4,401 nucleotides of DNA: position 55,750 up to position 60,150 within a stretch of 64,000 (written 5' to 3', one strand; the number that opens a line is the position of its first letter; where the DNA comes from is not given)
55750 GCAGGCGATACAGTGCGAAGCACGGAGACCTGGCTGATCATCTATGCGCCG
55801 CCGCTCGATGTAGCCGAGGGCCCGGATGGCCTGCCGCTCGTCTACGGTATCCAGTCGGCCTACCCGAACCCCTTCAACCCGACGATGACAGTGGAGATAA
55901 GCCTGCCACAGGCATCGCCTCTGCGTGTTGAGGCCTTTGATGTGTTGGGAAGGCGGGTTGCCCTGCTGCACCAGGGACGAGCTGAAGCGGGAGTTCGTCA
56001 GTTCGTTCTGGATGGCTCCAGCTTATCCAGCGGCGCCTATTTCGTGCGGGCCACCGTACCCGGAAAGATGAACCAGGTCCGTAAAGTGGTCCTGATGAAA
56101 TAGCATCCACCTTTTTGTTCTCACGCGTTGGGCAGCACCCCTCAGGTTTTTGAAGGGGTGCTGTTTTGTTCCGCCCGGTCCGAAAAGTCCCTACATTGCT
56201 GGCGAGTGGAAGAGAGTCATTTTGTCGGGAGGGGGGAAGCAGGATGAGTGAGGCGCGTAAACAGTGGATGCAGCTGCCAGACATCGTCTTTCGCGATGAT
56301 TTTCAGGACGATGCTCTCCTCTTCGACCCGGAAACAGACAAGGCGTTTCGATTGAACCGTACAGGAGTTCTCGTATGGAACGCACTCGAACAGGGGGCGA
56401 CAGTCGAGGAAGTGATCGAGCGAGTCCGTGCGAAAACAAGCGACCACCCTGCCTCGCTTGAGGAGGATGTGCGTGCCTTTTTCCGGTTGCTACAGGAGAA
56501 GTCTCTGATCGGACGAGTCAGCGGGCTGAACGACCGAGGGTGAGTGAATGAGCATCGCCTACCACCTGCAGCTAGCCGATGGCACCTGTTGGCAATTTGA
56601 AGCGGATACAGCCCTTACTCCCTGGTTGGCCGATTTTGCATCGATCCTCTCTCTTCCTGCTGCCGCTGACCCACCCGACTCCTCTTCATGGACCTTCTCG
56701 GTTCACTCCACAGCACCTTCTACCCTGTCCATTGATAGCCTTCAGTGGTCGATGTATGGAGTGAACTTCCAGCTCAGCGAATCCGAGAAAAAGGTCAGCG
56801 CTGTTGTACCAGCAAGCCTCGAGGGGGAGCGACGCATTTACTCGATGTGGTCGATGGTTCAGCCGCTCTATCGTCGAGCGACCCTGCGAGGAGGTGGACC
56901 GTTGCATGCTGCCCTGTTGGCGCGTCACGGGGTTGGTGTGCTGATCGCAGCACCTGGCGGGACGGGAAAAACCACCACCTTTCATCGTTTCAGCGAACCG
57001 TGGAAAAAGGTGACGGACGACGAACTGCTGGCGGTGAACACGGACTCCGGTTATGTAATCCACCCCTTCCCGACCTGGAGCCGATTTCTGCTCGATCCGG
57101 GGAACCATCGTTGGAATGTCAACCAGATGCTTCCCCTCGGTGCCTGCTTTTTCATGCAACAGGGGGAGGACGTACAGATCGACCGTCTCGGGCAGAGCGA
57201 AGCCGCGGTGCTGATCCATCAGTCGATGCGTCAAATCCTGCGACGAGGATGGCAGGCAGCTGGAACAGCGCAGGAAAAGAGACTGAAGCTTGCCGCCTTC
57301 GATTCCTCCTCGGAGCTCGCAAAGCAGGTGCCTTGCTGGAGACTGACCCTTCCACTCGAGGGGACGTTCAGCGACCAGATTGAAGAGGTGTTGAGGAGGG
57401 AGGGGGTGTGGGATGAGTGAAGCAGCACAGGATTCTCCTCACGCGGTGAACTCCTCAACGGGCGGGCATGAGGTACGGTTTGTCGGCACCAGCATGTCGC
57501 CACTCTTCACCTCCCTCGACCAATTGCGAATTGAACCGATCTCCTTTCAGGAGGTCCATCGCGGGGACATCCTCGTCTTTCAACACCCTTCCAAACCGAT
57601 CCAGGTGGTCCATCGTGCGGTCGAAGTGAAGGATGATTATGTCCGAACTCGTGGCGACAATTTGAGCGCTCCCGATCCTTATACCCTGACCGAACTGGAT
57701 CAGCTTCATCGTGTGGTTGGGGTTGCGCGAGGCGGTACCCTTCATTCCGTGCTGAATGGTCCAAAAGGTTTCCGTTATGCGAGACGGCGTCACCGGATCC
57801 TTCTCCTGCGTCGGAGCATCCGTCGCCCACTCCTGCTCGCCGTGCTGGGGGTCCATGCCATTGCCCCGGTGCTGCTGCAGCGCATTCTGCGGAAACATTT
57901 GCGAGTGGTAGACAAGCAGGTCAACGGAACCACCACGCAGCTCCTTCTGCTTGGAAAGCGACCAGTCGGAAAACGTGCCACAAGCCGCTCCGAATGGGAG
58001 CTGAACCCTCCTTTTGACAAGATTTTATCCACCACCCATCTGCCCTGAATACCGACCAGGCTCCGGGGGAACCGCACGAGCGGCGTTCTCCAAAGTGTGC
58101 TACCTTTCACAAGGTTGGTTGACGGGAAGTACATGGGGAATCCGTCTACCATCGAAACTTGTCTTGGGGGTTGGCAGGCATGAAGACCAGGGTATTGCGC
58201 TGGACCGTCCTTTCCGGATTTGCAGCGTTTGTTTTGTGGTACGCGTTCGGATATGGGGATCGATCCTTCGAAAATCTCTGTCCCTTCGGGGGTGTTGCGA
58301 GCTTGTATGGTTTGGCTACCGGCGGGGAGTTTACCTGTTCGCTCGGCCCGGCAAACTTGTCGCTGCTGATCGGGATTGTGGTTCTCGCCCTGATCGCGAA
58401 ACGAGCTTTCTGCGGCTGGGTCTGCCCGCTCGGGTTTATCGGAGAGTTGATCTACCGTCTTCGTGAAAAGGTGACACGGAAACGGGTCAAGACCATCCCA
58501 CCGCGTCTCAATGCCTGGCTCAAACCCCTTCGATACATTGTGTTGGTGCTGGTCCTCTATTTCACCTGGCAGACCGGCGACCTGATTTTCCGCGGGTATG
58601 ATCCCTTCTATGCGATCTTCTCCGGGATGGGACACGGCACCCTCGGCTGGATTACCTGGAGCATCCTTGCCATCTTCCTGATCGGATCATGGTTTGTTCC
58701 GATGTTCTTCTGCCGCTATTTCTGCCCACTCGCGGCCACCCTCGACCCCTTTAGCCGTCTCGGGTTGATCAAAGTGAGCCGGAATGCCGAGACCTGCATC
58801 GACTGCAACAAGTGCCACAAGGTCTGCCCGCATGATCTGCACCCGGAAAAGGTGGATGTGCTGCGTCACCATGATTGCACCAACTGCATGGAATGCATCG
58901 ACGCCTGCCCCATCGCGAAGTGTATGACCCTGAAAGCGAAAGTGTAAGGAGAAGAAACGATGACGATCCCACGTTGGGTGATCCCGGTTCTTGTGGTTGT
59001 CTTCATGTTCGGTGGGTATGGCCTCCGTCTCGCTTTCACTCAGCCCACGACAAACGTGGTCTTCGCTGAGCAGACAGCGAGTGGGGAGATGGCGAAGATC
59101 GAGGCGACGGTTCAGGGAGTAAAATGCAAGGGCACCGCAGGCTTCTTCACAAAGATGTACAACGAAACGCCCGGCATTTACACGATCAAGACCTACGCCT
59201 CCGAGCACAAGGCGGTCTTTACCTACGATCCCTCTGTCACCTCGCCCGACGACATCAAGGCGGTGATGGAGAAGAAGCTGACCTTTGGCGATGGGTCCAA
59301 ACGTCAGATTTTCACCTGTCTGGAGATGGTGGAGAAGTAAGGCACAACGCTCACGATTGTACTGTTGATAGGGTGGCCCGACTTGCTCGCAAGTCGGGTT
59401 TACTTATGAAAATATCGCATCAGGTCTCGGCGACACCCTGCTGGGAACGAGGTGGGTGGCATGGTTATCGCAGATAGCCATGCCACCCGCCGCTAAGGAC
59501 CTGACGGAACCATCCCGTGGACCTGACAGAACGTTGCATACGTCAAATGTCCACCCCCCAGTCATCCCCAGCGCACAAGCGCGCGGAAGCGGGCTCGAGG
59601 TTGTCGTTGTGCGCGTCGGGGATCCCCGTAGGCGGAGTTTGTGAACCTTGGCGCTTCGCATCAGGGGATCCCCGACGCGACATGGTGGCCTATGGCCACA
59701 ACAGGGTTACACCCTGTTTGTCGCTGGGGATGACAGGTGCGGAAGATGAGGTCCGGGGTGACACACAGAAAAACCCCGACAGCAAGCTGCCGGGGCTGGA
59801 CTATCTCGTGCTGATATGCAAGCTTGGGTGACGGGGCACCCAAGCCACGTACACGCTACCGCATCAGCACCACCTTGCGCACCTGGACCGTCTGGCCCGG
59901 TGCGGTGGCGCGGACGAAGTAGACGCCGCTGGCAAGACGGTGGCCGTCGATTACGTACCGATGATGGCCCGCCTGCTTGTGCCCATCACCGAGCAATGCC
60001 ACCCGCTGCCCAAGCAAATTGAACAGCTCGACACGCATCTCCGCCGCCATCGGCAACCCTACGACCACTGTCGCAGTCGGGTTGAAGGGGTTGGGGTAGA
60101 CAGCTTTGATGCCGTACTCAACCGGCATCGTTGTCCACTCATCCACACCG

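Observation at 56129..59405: Compact terminator-bounded operon: PqqD-like RRE + HPr-kinase-like P-loop kinase + soluble S26 peptidase + NapH-like polyferredoxin + small membrane protein. Candidate uncharacterised peptide-modification (RiPP-like) cassette with no visible precursor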

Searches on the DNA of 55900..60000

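Call 48: search_rna_families(source=window, start=55900, end=60000, threshold=evalue, max_evalue=1)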
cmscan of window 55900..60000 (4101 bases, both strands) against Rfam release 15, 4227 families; matches with E-value up to 1: 2.
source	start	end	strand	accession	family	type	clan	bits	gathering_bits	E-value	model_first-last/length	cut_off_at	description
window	59418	59506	-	RF01698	Chloroflexi-1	Gene; sRNA;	-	22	80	0.35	1-84/84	no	Chloroflexi-1 RNA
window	59231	59295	-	RF01276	sR53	Gene; snRNA; snoRNA; CD-box;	-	17.9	49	0.65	1-60/60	no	Small nucleolar RNA sR53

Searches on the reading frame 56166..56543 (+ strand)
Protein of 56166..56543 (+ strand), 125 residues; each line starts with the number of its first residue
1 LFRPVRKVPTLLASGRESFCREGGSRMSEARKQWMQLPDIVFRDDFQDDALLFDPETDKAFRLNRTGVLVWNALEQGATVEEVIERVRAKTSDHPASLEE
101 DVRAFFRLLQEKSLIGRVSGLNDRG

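Call 3: search_protein_families(library=pfam, proteins=[window:56166-56543:+], max_evalue=1)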
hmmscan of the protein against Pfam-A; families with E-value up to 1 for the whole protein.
window:56166-56543:+ (125 aa): 5 families
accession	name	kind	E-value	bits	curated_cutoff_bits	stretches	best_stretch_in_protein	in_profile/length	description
PF05402.18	PqqD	-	6.5e-15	55.7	23.4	1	51-115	3-67/67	Coenzyme PQQ synthesis protein D (PqqD)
PF10025.14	DUF2267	-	0.044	14.4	29.8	1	76-112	66-102/122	Uncharacterized conserved protein (DUF2267)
PF16007.11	DUF4777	-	0.073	13.7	34.4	1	72-106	14-48/66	Domain of unknown function (DUF4777)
PF13625.11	Helicase_C_3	-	0.081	13.4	34.2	1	70-106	45-82/125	Helicase conserved C-terminal domain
PF08671.16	SinI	-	0.75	10.1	31.4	0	69-83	8-22/28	Anti-repressor SinI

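Call 4: search_protein_families(library=ncbifam, proteins=[window:56166-56543:+], max_evalue=1)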
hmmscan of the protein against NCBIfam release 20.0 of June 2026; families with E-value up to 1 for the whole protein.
window:56166-56543:+ (125 aa): 9 families
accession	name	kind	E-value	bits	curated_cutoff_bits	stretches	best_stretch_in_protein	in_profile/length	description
TIGR04248.1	SCM_PqqD_rel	equivalog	1.9e-16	60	100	1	38-115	4-81/84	SynChlorMet cassette protein ScmD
NF033530.1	lasso_PqqD_Strm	exception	5.1e-09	36.2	70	1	47-114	10-77/78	lasso peptide biosynthesis PqqD family chaperone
TIGR03859.1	PQQ_PqqD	equivalog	4.7e-06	26.4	46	1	45-115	13-80/81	pyrroloquinoline quinone biosynthesis peptide chaperone PqqD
NF033536.1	lasso_PqqD_Bac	exception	8.1e-06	25.9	80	1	45-115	16-86/88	lasso peptide biosynthesis PqqD family chaperone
TIGR04353.1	PqqD_rel_X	equivalog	0.0011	19.9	35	1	47-115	2-73/74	HPr-rel-A system PqqD family peptide chaperone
TIGR04302.1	geo_PqqD_fam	equivalog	0.0013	19.2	100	1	61-115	47-100/102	GeoRSP system PqqD family peptide chaperone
NF002535.0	PRK02079.1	equivalog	0.013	15.3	101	1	61-115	36-89/92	pyrroloquinoline quinone biosynthesis peptide chaperone PqqD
NF007210.0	PRK09632.1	equivalog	0.046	12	989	1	61-96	344-379/781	ATP-dependent DNA ligase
TIGR02777.1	LigD_PE_dom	equivalog_domain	0.12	12.2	144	1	60-97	43-80/156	DNA ligase D, 3'-phosphoesterase domain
